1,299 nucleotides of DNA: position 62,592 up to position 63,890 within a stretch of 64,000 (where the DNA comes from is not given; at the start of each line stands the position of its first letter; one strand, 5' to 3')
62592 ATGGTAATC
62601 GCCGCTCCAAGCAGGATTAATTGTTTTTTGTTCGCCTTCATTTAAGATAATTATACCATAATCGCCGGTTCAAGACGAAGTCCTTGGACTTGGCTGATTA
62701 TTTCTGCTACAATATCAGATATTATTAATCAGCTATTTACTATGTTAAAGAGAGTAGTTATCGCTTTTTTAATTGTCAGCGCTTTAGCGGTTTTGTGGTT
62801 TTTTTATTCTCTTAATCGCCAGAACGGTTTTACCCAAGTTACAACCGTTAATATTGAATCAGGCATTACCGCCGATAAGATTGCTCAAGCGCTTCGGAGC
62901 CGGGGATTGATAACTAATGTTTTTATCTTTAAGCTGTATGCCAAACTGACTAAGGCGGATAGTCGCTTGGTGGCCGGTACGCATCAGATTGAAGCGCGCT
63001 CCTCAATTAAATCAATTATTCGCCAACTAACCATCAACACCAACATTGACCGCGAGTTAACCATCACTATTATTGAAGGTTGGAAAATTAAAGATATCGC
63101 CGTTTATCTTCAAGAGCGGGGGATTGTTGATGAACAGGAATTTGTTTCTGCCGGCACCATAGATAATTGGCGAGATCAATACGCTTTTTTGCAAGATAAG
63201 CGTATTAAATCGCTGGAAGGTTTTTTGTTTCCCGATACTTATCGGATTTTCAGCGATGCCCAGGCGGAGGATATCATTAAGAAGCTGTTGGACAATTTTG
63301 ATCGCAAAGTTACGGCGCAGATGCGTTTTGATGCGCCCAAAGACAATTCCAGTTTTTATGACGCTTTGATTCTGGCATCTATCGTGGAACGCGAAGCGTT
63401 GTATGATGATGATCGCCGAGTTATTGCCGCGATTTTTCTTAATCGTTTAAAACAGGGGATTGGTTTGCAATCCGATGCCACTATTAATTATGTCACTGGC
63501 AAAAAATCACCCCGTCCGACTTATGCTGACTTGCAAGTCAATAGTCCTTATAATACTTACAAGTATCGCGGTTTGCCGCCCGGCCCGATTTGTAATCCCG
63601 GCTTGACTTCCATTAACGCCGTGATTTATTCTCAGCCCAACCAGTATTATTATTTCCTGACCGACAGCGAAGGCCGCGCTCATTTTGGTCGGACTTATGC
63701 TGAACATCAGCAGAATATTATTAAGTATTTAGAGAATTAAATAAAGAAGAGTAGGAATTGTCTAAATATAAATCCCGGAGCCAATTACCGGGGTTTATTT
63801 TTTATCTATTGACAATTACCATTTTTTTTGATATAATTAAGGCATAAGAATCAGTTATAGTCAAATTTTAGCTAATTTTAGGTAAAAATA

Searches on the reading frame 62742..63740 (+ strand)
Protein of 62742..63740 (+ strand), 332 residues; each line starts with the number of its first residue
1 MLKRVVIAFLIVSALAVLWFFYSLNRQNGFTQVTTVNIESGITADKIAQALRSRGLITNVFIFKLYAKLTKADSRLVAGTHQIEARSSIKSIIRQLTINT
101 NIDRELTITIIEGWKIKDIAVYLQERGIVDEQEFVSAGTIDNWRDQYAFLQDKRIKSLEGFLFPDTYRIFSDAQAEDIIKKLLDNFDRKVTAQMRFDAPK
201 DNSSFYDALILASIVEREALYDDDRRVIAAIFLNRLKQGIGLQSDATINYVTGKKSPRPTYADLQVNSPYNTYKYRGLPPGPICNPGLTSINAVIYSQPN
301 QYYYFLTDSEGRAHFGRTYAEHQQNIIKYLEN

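Call 9: find_encoding_contigs(protein=window:62742-63740:+, flank=10000, max_places=3)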
Protein window:62742-63740:+ (332 aa): 2 contigs read that carry it; 1 place shown.
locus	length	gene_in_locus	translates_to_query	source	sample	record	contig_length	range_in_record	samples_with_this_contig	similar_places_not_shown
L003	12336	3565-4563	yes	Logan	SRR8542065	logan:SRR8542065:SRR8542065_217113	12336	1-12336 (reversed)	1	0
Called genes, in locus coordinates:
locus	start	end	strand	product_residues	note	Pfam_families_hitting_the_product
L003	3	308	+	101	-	?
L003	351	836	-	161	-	-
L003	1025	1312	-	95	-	-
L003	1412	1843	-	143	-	PF02681:DUF212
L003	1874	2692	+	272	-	PF02673:BacA, PF01925:TauE (weak)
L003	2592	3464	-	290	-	PF00188:CAP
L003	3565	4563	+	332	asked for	PF02618:YceG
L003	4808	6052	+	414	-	PF04545:Sigma70_r4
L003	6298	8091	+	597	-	-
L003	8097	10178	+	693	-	PF02534:T4SS-DNA_transf (faint), PF10412:TrwB_AAD_bind, PF12696:TraG-D_C (weak), PF23477:zf_Tbcl_2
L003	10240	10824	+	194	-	PF00210:Ferritin, PF02915:Rubrerythrin, PF21349:RUBY_RBDX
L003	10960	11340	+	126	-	PF06397:Desulfoferrod_N, PF01880:Desulfoferrodox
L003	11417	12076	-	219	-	-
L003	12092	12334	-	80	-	?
